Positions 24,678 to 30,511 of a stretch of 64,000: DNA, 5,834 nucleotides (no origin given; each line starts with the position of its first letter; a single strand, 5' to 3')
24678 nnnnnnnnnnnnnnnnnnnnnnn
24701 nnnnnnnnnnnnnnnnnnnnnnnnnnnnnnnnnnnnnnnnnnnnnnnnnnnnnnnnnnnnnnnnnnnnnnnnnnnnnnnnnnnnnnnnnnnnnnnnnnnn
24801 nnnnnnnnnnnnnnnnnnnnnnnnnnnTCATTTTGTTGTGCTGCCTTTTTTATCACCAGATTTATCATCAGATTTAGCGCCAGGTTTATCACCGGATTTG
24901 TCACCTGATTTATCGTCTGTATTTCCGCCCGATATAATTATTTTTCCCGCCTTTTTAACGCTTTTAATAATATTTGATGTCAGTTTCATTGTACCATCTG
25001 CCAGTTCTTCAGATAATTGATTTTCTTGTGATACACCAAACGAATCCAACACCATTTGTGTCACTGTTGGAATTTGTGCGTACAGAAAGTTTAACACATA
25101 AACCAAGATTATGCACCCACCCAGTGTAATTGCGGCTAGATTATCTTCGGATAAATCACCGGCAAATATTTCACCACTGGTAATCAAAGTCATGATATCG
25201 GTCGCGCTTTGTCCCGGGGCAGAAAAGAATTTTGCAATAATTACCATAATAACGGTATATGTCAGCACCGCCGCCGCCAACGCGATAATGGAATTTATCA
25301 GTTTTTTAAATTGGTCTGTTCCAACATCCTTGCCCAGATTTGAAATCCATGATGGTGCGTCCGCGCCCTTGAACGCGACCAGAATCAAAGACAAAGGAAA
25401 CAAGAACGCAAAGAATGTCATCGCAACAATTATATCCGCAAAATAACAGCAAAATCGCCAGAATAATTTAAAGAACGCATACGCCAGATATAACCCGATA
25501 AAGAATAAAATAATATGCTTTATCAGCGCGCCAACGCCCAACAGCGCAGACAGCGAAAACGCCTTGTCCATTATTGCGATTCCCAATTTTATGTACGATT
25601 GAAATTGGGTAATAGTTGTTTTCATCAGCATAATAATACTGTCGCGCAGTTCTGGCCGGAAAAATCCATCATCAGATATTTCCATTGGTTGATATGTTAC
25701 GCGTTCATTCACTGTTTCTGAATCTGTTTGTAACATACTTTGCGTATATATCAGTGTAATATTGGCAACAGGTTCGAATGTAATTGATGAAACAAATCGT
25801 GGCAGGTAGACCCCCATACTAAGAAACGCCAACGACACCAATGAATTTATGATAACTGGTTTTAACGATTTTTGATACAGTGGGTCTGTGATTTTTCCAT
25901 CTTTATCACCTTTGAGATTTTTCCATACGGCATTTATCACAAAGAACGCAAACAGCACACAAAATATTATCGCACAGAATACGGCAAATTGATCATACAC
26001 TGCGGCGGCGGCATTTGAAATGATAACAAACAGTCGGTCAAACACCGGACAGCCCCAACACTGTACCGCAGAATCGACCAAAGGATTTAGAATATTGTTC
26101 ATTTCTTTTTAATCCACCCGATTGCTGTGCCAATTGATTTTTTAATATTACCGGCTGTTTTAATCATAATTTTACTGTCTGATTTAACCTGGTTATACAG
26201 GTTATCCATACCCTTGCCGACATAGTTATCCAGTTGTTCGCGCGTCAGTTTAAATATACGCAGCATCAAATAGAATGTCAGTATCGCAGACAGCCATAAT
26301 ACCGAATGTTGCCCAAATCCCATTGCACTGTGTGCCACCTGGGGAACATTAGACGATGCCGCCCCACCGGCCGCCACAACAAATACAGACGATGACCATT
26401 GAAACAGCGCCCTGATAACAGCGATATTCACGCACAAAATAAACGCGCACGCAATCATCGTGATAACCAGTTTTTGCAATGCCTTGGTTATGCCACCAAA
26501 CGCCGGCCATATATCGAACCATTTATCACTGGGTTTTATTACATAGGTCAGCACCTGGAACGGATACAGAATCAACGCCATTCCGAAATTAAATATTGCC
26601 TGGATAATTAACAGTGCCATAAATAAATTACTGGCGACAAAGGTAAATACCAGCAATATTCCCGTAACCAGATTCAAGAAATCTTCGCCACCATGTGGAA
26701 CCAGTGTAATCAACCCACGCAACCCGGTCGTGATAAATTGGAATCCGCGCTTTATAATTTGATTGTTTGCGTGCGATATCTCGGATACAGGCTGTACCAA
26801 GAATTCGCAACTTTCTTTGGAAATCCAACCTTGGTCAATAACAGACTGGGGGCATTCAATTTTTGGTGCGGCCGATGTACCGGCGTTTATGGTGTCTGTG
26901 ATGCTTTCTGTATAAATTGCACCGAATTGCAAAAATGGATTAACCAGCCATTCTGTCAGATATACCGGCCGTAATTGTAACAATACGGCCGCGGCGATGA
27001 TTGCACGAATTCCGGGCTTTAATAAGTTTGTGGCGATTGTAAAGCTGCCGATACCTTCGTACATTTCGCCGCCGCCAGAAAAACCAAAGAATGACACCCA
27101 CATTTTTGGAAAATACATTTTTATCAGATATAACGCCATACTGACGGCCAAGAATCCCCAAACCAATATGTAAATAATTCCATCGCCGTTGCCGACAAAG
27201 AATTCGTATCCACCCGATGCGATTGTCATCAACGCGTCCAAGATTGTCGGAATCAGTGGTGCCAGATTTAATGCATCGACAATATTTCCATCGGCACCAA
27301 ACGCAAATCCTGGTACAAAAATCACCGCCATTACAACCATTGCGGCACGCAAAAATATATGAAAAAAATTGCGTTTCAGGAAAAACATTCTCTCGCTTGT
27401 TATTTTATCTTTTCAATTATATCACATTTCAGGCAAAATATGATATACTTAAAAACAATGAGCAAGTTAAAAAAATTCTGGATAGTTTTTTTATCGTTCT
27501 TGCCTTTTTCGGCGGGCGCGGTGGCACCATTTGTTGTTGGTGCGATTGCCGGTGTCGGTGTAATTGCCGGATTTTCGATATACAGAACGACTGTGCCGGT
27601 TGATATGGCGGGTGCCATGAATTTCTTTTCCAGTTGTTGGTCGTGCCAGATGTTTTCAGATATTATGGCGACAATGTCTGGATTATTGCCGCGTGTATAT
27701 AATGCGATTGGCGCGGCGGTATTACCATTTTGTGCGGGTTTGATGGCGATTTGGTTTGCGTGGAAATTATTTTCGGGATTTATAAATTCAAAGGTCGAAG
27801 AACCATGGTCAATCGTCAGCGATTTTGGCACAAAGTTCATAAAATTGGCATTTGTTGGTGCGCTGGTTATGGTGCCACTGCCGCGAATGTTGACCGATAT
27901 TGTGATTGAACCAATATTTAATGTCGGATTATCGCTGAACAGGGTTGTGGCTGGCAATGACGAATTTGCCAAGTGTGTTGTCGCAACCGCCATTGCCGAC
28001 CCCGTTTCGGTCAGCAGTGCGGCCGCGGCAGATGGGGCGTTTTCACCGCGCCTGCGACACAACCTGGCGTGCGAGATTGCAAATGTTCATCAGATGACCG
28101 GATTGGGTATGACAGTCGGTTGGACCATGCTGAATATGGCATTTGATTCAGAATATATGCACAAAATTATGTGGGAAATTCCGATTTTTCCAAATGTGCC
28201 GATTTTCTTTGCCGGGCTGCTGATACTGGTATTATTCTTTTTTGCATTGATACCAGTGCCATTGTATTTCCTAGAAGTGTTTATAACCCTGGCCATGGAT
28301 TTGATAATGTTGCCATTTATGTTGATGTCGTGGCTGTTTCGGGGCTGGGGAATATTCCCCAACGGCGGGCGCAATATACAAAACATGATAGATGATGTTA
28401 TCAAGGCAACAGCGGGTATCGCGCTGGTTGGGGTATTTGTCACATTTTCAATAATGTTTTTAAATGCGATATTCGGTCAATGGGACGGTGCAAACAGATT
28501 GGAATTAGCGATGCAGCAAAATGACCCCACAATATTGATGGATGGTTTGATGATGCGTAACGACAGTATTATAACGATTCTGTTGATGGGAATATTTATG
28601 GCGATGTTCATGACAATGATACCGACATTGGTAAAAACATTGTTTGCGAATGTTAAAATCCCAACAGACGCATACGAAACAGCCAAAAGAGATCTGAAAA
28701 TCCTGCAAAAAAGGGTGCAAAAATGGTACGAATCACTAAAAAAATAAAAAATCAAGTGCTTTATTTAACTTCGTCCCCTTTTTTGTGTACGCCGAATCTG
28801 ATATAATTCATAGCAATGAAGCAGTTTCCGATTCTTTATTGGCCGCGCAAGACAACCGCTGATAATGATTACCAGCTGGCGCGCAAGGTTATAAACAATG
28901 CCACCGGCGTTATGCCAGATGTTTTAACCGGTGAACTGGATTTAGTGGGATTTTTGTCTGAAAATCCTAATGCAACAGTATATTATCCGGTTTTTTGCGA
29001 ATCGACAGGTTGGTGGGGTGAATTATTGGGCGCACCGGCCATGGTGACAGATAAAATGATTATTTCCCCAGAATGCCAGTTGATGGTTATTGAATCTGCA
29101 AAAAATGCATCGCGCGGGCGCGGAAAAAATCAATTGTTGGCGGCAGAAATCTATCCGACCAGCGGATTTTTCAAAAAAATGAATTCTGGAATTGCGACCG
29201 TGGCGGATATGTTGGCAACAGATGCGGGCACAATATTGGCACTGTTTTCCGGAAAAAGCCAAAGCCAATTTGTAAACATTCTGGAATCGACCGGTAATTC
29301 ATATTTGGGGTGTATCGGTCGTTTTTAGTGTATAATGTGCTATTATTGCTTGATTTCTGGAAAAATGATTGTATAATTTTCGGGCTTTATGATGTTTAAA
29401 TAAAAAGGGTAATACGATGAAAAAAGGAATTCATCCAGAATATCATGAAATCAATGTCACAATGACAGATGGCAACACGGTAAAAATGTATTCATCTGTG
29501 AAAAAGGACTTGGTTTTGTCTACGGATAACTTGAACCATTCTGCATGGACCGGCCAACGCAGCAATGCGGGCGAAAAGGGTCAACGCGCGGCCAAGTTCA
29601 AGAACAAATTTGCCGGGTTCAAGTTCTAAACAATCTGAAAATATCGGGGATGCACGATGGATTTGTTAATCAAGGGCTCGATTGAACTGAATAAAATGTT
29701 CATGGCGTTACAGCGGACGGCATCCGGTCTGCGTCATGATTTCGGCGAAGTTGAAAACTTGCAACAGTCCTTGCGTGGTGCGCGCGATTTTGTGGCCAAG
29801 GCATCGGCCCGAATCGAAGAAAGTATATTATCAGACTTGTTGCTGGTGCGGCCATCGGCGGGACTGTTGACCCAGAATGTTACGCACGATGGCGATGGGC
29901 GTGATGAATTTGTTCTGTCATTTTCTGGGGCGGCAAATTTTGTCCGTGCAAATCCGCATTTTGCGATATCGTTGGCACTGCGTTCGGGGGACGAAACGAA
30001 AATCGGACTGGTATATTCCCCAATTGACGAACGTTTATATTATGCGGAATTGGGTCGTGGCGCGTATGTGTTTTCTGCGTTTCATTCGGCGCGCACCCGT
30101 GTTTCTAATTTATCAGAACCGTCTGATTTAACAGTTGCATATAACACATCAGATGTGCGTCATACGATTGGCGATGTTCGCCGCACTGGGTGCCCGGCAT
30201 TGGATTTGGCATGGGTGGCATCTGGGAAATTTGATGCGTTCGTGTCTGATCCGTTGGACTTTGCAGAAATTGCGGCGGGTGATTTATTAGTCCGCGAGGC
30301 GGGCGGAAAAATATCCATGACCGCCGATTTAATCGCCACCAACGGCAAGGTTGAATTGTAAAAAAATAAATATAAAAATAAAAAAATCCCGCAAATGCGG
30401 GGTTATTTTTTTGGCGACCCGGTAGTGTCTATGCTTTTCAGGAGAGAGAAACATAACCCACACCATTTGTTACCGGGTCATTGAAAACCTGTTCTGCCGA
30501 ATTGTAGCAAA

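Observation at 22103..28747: Array of five paralogous polytopic membrane-protein genes (four tandem, one divergent) with no other type IV secretion genes nearby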

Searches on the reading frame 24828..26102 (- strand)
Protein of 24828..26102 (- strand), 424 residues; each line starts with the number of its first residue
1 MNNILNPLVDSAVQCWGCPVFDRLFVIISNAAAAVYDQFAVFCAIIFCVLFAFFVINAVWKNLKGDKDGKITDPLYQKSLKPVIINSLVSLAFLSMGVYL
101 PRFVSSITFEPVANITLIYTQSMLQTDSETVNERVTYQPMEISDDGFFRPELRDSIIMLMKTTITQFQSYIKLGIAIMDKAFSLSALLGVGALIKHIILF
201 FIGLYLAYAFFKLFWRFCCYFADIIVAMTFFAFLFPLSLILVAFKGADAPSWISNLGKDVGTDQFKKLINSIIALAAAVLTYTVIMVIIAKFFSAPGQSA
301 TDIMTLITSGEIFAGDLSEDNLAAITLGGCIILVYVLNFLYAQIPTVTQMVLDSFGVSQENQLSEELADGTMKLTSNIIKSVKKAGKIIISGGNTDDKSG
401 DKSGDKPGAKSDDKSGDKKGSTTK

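Call 3: search_protein_families(library=pfam, proteins=[window:24828-26102:-], max_evalue=1)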
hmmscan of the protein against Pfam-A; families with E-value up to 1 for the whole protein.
window:24828-26102:- (424 aa): 0 families

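Call 4: search_protein_families(library=ncbifam, proteins=[window:24828-26102:-], max_evalue=1)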
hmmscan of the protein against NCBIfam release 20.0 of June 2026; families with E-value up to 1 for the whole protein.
window:24828-26102:- (424 aa): 0 families

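Call 63: search_protein_families(library=pfam, alignment_id=A3, max_evalue=0.1)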
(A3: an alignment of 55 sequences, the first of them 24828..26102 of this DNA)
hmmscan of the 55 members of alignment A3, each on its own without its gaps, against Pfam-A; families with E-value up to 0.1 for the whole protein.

A. member 1, window:24828-26102:- (424 aa): 0 families

B. families by the number of members that match (of 55 scanned): 9 families
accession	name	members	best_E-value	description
PF09945.14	DUF2177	4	0.0013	Predicted membrane protein (DUF2177)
PF02535.28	Zip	1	0.00059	ZIP Zinc transporter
PF11282.13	DUF3082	1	0.0042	Protein of unknown function (DUF3082)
PF19592.4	DUF6097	1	0.009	Family of unknown function (DUF6097)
PF14256.11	YwiC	1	0.013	YwiC-like protein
PF06911.18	Senescence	1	0.025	Senescence domain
PF19019.6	Phlebo_G2_C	1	0.032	Phlebovirus glycoprotein G2 C-terminal domain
PF15934.10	Yuri_gagarin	1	0.05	Yuri gagarin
PF25471.1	TM_PetC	1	0.088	Iron-sulfur subunit PetC transmembrane anchor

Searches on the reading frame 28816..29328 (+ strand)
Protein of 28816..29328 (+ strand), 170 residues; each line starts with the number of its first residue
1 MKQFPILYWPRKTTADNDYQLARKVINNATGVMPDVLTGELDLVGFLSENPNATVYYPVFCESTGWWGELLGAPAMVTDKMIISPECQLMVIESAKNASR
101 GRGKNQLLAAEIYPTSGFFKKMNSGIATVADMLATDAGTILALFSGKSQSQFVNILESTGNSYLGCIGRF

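Call 9: search_protein_families(library=pfam, proteins=[window:28816-29328:+], max_evalue=0.001)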
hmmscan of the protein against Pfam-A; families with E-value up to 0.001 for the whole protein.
window:28816-29328:+ (170 aa): 0 families

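Call 46: search_protein_families(library=pfam, proteins=[window:28816-29328:+], max_evalue=1)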
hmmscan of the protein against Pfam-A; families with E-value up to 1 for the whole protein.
window:28816-29328:+ (170 aa): 0 families

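Call 101: search_solved_structures(query=window:28816-29328:+, max_evalue=10)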
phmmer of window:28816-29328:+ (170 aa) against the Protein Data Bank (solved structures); distinct sequences matched with E-value up to 10: 2.
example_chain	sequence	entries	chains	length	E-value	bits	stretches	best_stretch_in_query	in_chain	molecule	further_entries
7jwb_D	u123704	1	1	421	0.012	18.8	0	100-120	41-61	autonomous human heavy chain variable domain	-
2g7z_A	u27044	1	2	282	1.2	12.3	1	65-112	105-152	conserved hypothetical protein SPy1493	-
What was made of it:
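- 28816..29328 (+): Conserved 170-aa gene of unknown function, 69 bp downstream of E. Syntenic across the genus. Membership of the system is uncertain. No Pfam or PDB match (calls 9, 46, 101).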

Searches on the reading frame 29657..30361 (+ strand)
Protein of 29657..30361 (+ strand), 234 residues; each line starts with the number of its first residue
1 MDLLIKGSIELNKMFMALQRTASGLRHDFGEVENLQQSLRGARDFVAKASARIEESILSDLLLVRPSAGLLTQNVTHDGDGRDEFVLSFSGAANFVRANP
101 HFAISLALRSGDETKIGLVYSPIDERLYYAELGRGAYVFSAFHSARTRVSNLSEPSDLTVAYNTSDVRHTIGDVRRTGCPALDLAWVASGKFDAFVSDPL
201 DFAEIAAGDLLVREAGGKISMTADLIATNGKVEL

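Call 9: search_protein_families(library=pfam, proteins=[window:29657-30361:+], max_evalue=0.001)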
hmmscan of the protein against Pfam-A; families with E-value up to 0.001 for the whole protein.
window:29657-30361:+ (234 aa): 1 family
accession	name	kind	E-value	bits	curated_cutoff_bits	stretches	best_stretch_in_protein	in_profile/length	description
PF00459.30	Inositol_P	-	3.5e-25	89.4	27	1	17-220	11-236/271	Inositol monophosphatase family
